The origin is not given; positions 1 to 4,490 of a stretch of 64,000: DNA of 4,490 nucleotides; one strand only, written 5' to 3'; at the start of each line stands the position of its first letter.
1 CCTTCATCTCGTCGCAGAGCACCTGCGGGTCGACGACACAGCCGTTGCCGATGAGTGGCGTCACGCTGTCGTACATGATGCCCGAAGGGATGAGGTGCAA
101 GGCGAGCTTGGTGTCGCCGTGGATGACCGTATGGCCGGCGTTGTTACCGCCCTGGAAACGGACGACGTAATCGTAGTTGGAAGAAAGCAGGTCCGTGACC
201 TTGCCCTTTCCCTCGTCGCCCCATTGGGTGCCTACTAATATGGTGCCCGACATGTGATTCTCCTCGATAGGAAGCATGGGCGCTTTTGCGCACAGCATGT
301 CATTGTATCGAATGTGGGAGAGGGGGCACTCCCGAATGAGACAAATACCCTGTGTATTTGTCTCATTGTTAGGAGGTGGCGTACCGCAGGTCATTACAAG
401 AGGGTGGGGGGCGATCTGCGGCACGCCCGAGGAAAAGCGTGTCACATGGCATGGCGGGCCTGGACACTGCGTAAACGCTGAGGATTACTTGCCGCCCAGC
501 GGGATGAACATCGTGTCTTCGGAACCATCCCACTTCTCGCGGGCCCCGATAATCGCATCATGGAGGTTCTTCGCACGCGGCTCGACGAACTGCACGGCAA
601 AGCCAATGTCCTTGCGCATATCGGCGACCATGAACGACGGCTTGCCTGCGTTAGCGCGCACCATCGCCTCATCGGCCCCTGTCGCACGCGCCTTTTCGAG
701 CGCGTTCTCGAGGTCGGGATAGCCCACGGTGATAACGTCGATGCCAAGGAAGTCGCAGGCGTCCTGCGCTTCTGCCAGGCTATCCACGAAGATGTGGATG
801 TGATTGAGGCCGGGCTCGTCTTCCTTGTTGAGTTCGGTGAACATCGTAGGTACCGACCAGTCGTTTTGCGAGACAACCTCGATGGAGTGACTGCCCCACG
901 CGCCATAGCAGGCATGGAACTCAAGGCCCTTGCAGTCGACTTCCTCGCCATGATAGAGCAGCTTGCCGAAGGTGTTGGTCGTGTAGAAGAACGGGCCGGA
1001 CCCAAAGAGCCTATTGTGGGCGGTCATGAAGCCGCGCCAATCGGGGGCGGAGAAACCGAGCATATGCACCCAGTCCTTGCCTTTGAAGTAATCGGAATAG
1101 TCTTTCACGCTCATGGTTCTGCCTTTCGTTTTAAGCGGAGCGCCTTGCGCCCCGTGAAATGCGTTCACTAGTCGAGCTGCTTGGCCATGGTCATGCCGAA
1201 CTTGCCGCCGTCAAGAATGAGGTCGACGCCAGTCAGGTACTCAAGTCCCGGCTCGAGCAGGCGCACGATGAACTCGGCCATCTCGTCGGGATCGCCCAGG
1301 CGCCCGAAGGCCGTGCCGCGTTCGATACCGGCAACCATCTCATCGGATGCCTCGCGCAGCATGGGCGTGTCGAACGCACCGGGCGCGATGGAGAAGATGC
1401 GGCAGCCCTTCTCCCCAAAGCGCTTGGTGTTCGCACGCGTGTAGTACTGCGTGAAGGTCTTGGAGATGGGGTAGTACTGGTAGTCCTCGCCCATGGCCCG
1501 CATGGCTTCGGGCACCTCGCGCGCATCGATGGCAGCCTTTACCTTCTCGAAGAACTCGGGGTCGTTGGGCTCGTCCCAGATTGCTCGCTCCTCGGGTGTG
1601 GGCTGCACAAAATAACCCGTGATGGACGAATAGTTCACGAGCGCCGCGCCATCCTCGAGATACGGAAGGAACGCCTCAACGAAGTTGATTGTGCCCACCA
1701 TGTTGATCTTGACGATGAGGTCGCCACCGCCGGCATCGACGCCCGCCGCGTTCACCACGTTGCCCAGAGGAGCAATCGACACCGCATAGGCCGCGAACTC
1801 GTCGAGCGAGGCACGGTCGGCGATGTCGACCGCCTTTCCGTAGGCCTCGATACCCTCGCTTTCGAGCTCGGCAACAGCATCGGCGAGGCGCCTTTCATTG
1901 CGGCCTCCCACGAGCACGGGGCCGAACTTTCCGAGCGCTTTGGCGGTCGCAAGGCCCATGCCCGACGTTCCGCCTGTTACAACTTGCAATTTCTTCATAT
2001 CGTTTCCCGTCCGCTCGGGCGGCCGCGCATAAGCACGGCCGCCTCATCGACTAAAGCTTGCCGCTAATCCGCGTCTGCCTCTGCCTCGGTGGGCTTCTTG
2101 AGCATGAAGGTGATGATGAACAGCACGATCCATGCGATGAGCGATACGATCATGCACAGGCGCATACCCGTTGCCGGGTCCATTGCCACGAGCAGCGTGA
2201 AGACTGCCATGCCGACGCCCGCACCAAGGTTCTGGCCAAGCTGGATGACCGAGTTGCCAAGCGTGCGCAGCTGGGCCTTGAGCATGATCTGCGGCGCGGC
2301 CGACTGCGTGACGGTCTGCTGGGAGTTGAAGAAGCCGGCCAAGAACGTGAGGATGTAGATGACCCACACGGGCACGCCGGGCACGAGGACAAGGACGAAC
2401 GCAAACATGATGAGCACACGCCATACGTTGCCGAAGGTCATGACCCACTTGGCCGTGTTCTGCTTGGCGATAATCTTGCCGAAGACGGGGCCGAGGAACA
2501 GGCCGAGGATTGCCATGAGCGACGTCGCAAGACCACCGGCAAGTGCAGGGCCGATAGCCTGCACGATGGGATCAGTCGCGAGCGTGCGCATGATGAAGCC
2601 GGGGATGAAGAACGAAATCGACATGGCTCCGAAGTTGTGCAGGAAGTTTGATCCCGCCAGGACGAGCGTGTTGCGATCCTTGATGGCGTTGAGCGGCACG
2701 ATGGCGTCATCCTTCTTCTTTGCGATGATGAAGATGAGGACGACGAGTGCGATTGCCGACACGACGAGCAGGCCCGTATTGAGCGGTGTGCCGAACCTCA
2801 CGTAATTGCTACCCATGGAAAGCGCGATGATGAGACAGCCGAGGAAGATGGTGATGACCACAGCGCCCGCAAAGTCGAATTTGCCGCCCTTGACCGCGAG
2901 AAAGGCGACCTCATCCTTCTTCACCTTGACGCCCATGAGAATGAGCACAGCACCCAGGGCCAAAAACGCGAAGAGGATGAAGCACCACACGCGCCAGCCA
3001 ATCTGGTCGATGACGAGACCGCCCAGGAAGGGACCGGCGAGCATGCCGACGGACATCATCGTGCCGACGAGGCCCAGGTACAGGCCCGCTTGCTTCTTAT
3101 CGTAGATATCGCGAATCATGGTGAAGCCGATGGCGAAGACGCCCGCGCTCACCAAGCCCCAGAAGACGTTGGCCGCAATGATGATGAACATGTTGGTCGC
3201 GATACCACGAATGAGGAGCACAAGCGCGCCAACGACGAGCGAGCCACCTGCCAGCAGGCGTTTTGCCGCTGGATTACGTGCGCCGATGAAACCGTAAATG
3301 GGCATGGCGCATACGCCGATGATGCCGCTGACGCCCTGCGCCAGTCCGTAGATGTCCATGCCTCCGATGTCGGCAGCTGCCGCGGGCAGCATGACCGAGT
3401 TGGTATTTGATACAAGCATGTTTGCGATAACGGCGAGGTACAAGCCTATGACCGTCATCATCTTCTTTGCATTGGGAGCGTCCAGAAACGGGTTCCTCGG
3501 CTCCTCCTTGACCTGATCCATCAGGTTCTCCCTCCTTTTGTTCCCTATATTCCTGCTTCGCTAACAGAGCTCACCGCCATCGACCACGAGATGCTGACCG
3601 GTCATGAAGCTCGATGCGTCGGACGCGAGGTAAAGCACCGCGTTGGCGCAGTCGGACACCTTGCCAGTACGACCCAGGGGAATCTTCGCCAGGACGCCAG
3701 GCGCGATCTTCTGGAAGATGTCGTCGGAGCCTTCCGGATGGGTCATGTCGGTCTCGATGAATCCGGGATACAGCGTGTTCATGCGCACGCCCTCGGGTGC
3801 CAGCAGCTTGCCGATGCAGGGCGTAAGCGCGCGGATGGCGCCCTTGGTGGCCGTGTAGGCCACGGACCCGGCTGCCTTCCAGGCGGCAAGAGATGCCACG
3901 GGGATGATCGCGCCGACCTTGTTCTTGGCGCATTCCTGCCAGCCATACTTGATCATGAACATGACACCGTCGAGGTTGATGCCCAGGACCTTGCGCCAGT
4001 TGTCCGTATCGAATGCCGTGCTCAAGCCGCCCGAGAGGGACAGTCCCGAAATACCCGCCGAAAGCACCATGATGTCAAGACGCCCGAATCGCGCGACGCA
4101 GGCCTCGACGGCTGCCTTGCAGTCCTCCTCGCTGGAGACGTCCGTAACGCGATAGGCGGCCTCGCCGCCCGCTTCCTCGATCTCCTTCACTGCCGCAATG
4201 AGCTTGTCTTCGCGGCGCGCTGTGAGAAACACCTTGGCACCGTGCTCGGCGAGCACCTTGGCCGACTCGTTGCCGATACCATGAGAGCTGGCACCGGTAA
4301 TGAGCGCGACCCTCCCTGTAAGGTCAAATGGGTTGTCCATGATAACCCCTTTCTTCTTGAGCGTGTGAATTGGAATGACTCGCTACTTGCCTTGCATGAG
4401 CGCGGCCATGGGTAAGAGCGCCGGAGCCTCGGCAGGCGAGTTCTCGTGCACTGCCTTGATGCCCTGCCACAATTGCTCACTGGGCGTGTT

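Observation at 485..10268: Putative catabolic cluster for an unknown polyphenol built around a transhydroxylase-like Mo enzyme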

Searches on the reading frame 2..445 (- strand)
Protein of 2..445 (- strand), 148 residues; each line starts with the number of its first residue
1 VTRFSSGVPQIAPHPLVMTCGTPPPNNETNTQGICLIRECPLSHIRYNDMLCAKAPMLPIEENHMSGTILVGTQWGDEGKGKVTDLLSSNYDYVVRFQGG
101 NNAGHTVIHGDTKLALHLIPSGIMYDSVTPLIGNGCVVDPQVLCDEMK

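Call 49: search_protein_families(library=pfam, proteins=[window:2-445:-], max_evalue=0.01)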
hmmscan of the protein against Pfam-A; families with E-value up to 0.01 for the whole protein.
window:2-445:- (148 aa): 1 family
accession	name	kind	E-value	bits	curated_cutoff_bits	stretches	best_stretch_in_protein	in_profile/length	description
PF00709.27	Adenylsucc_synt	-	2.7e-37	129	27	1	69-148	1-80/416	Adenylosuccinate synthetase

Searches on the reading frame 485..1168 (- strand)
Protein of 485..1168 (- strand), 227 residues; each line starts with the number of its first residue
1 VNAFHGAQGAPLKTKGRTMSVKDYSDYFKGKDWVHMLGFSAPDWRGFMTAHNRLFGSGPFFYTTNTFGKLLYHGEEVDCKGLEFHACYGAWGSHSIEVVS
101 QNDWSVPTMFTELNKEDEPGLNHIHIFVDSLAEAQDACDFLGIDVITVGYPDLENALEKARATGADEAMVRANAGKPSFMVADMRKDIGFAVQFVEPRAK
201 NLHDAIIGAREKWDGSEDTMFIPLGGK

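Call 3: search_protein_families(library=pfam, proteins=[window:485-1168:-], max_evalue=0.01)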
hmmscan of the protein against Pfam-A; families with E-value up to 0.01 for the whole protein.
window:485-1168:- (227 aa): 0 families

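Call 25: search_solved_structures(query=window:485-1114:-, max_evalue=1)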
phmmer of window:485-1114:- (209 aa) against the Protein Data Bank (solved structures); distinct sequences matched with E-value up to 1: 2.
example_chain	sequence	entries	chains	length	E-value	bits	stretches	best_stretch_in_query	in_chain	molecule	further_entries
1a7i_A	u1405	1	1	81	0.31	14.2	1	48-69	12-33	QCRP2 (LIM1)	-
2o10_A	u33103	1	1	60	0.93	12.6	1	50-71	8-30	Muscle LIM protein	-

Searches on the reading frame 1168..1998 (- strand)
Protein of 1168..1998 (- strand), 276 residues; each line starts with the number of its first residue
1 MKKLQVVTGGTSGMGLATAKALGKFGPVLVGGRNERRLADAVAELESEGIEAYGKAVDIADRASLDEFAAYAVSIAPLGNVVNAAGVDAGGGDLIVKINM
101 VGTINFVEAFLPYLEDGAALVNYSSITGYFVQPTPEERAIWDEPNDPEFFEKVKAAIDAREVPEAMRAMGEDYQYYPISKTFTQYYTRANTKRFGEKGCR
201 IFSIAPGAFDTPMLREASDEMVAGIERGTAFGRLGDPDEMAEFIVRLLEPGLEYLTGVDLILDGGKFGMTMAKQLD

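Call 3: search_protein_families(library=pfam, proteins=[window:1168-1998:-], max_evalue=0.01)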
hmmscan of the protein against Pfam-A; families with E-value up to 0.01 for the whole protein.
window:1168-1998:- (276 aa): 3 families
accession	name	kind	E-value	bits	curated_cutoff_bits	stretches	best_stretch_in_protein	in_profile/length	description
PF13561.12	adh_short_C2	-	2.1e-25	90.1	27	2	168-265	135-234/236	Enoyl-(Acyl carrier protein) reductase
PF00106.31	adh_short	-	1.3e-21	77.4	26.6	2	6-129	4-140/195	short chain dehydrogenase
PF08659.16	KR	-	2.5e-06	28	22.6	1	6-87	4-91/180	KR domain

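Call 10: search_protein_families(library=ncbifam, proteins=[window:1168-1998:-], max_evalue=0.001)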
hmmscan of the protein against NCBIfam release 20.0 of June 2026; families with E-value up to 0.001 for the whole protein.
window:1168-1998:- (276 aa): 167 families (the best 25 are shown)
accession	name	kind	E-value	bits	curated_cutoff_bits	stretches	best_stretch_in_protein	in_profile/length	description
NF005395.0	PRK06940.1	subfamily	1e-29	103.8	280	1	5-269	5-267/276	SDR family oxidoreductase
NF009092.0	PRK12428.1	subfamily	3.1e-28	99.1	242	1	3-276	6-260/261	coniferyl-alcohol dehydrogenase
NF005559.1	PRK07231.1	subfamily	3.1e-24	85.8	215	2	171-266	148-247/249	glucose 1-dehydrogenase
NF009466.0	PRK12826.1-2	subfamily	9.8e-22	77.6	222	2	176-267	154-245/248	3-oxoacyl-ACP reductase FabG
NF006070.0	PRK08213.1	subfamily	1.8e-21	76.8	279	2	3-90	13-102/259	gluconate 5-dehydrogenase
NF006366.0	PRK08589.1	equivalog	4.2e-21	75.4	386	2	2-128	6-144/272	SDR family oxidoreductase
NF052558.1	MBtsdlDhBudC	equivalog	1e-20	74.4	270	2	174-266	147-241/250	meso-2,3-butanediol dehydrogenase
NF004198.0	PRK05653.1-3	equivalog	1.3e-20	73.9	296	2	3-128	8-146/248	3-oxoacyl-ACP reductase FabG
NF004778.0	PRK06124.1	equivalog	1.5e-20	73.7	303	2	175-266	159-252/256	SDR family oxidoreductase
NF004197.0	PRK05653.1-1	equivalog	7.5e-20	71.6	332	2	176-266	156-246/249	3-oxoacyl-ACP reductase FabG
NF005075.0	PRK06500.1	equivalog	2.4e-19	69.7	336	2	3-129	7-141/249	SDR family oxidoreductase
TIGR01830.1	3oxo_ACP_reduc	equivalog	2.9e-19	69.7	297.75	2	176-265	148-237/239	3-oxoacyl-[acyl-carrier-protein] reductase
NF009386.0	PRK12745.1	equivalog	3.6e-19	68.9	250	2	174-265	161-253/259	3-ketoacyl-ACP reductase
NF053701.1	CsHdxCHCADhChcB2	equivalog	5.5e-19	68.6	350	2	174-265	150-241/245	cis-4-hydroxycyclohexanecarboxylate dehydrogenase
NF004202.0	PRK05653.2-2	equivalog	4e-18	65.9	333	2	4-129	9-147/259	3-oxoacyl-ACP reductase FabG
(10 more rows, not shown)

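Call 23: search_solved_structures(query=window:1168-1998:-, max_evalue=0.00001)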
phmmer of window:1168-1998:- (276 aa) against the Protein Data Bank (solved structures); distinct sequences matched with E-value up to 0.00001: 257 (the best 60 are shown).
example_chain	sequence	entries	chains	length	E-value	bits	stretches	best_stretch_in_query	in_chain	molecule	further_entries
4bms_A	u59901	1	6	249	4.2e-17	65.7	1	175-265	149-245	ALCLOHOL DEHYDROGENASE/SHORT-CHAIN DEHYDROGENASE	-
4bmn_A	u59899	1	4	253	4.5e-17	65.6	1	175-265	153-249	ALCLOHOL DEHYDROGENASE/SHORT-CHAIN DEHYDROGENASE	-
6ihh_A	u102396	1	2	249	4.9e-17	65.4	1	175-265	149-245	Alclohol dehydrogenase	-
6ihi_A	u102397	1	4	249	4.9e-17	65.4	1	175-265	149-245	Alclohol dehydrogenase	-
4i5d_H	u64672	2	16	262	5.3e-17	65.3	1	175-265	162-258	Alclohol dehydrogenase/short-chain dehydrogenase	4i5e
4yxf_A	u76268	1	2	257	2.1e-16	63.4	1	175-265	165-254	MupS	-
4afn_A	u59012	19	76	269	3.9e-15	59.2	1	166-267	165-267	3-OXOACYL-[ACYL-CARRIER-PROTEIN] REDUCTASE FABG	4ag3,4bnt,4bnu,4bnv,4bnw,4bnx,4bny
4i5g_A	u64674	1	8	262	9.8e-15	57.9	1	175-265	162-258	Alclohol dehydrogenase/short-chain dehydrogenase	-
4i5f_A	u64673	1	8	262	1e-14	57.9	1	175-265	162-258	Alclohol dehydrogenase/short-chain dehydrogenase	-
5h5x_A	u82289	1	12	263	4.6e-14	55.7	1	185-265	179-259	Putative oxidoreductase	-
6y4d_A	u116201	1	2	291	1.1e-13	54.5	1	175-266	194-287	short-chain dehydrogenase/reductase (SDR)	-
4nbu_A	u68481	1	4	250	1.7e-13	53.9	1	185-265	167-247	3-oxoacyl-(Acyl-carrier-protein) reductase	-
8y7r_A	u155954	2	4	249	1.8e-13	53.7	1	190-266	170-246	NAD(P)-dependent dehydrogenase (Short-subunit alcohol dehydrogenase family)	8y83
3ftp_A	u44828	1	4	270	2e-13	53.6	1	176-267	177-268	3-oxoacyl-[acyl-carrier protein] reductase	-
1fjh_A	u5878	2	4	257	2.6e-13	53.2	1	5-266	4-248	3ALPHA-HYDROXYSTEROID DEHYDROGENASE/CARBONYL REDUCTASE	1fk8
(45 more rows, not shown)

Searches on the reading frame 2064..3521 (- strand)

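Call 3: search_protein_families(library=pfam, proteins=[window:2064-3521:-], max_evalue=0.01)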
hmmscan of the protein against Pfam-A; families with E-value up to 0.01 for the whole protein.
window:2064-3521:- (485 aa): 2 families
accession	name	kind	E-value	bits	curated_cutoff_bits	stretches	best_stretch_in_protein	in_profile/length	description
PF07690.21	MFS_1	-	2.3e-30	106.1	33.4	2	27-264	1-254/347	Major Facilitator Superfamily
PF03137.26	OATP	-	0.0021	16.9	25.8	1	111-171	133-193/545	Organic Anion Transporter Polypeptide (OATP) family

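Call 10: search_protein_families(library=ncbifam, proteins=[window:2064-3521:-], max_evalue=0.001)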
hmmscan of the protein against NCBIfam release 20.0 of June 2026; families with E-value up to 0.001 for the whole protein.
window:2064-3521:- (485 aa): 10 families
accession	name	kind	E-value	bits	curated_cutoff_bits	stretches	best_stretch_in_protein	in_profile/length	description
NF000391.1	EmrB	exception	6.5e-16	58.1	925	1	19-442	8-419/501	multidrug efflux MFS transporter permease subunit EmrB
TIGR00711.1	efflux_EmrB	subfamily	8.8e-16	57.7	230.2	1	21-446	1-409/485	DHA2 family efflux MFS transporter permease subunit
TIGR00880.1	2_A_01_02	superfamily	5.3e-12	46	131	1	70-195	12-135/141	multidrug resistance protein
NF040856.1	FexB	exception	7.8e-11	41.4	950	1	22-448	16-423/469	chloramphenicol/florfenicol efflux MFS transporter FexB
NF040895.2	MFS_effux_SdrM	equivalog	1.3e-09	37.7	550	1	18-474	2-436/441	multidrug efflux MFS transporter SdrM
NF052222.1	UridTportUriT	equivalog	3e-09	36.4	600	1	87-482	75-461/463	uridine transporter UriT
NF000095.1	tet_MFS_OtrB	exception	7.3e-09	34.7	999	1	22-444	26-437/563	oxytetracycline resistance efflux MFS transporter OtrB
TIGR00900.1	2A0121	subfamily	1.4e-05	24.6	319.6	1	329-479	36-182/364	H+ Antiporter protein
TIGR00710.1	efflux_Bcr_CflA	subfamily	0.00011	21.8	200.9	1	95-196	77-174/385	Bcr/CflA family efflux MFS transporter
NF000218.1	FexA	exception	0.00091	18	900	0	22-446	23-431/475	chloramphenicol/florfenicol efflux MFS transporter FexA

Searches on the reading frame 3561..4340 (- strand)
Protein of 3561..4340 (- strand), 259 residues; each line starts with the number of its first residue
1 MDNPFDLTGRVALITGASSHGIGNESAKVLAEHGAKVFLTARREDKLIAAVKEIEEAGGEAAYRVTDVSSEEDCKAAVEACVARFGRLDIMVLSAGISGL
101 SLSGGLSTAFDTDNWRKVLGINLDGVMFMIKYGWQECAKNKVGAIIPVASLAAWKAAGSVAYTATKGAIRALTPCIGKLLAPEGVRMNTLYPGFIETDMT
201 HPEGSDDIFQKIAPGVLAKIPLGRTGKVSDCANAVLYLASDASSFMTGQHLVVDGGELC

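Call 3: search_protein_families(library=pfam, proteins=[window:3561-4340:-], max_evalue=0.01)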
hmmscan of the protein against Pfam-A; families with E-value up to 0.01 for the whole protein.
window:3561-4340:- (259 aa): 4 families
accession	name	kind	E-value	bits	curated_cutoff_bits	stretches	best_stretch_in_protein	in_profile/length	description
PF13561.12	adh_short_C2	-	1.5e-56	192.1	27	1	17-256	2-234/236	Enoyl-(Acyl carrier protein) reductase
PF00106.31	adh_short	-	3.1e-46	157.8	26.6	1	10-205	1-192/195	short chain dehydrogenase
PF08659.16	KR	-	2e-09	38.1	22.6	1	13-172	4-159/180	KR domain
PF23441.1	SDR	-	7.9e-06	25.9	27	0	179-256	178-254/258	SDR-like rossmann domain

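Call 10: search_protein_families(library=ncbifam, proteins=[window:3561-4340:-], max_evalue=0.001)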
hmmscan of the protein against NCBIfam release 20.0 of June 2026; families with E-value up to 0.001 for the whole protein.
window:3561-4340:- (259 aa): 230 families (the best 25 are shown)
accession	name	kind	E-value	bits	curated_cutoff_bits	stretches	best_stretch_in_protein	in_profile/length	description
NF005559.1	PRK07231.1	subfamily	1.3e-61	208.3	215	1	7-258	2-248/249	glucose 1-dehydrogenase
NF004791.0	PRK06138.1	equivalog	1.1e-56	192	312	1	6-257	2-249/252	SDR family oxidoreductase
NF004818.0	PRK06172.1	equivalog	1.2e-54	185.4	336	1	6-257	4-250/253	SDR family oxidoreductase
NF004198.0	PRK05653.1-3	equivalog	3.8e-54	183.7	296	1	7-257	5-246/248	3-oxoacyl-ACP reductase FabG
TIGR01830.1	3oxo_ACP_reduc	equivalog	1.3e-53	182.2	297.75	1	12-256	1-237/239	3-oxoacyl-[acyl-carrier-protein] reductase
NF006070.0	PRK08213.1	subfamily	1.9e-53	181.6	279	1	3-256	6-255/259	gluconate 5-dehydrogenase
NF005681.0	PRK07478.1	subfamily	6.7e-52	176.4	267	1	7-256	4-248/254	SDR family oxidoreductase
NF052558.1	MBtsdlDhBudC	equivalog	8e-51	173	270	1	8-257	2-241/250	meso-2,3-butanediol dehydrogenase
NF005446.0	PRK07035.1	equivalog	3e-50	170.9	373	1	3-258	5-254/255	SDR family oxidoreductase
NF004197.0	PRK05653.1-1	equivalog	3.8e-48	164.3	332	1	6-256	4-245/249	3-oxoacyl-ACP reductase FabG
NF004199.0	PRK05653.1-4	equivalog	2.5e-47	161.6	301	1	6-256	2-244/247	3-oxoacyl-ACP reductase FabG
NF009466.0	PRK12826.1-2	subfamily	8.5e-47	159.7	222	1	9-258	3-245/248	3-oxoacyl-ACP reductase FabG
NF004778.0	PRK06124.1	equivalog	1.9e-46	158.6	303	1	3-257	5-252/256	SDR family oxidoreductase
NF005473.0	PRK07069.1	equivalog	1.7e-45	155.6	339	1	7-256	8-258/262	SDR family oxidoreductase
NF005711.0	PRK07523.1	subfamily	5.6e-45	153.9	413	1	3-256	4-250/255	SDR family oxidoreductase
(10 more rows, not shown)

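Call 22: search_solved_structures(query=window:3561-4340:-, max_evalue=1e-20)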
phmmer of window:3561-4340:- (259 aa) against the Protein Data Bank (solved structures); distinct sequences matched with E-value up to 1e-20: 312 (the best 60 are shown).
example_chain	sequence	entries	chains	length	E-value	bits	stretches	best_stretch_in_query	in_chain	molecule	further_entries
5x8h_A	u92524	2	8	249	8.1e-44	153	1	7-256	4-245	Short-chain dehydrogenase reductase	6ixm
4jro_A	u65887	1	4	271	3.5e-41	144.4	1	3-257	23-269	FabG protein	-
8y7r_A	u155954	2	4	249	4e-40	140.9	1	7-256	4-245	NAD(P)-dependent dehydrogenase (Short-subunit alcohol dehydrogenase family)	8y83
6le3_E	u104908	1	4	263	2.6e-37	131.7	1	4-256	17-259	Gluconate 5-dehydrogenase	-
5u9p_A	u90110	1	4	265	1.2e-35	126.2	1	5-256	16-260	Gluconate 5-dehydrogenase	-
3svt_A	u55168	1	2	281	6e-35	124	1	9-258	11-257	Short-chain type dehydrogenase/reductase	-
1vl8_A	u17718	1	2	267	9.7e-35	123.3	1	3-256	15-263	Gluconate 5-dehydrogenase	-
4dml_A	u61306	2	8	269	1.2e-34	123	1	6-256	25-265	3-oxoacyl-[acyl-carrier-protein] reductase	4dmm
7krk_A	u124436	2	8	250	3.3e-34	121.5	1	7-258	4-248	3-oxoacyl-[acyl-carrier-protein] reductase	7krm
4dqx_A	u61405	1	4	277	8.9e-34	120.1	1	5-257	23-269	Probable oxidoreductase protein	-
4mow_A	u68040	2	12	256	9.8e-34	120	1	6-256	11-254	Glucose 1-dehydrogenase | Putative glucose 1-dehydrogenase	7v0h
8yav_A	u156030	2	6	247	1.3e-33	119.5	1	9-257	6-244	SDR family oxidoreductase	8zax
3sj7_A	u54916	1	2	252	1.6e-33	119.3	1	10-256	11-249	3-oxoacyl-(Acyl-carrier-protein) reductase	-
3osu_A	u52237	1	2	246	1.6e-33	119.3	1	10-256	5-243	3-oxoacyl-[acyl-carrier-protein] reductase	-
2uvd_A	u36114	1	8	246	2.2e-33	118.8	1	7-257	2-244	3-OXOACYL-(ACYL-CARRIER-PROTEIN) REDUCTASE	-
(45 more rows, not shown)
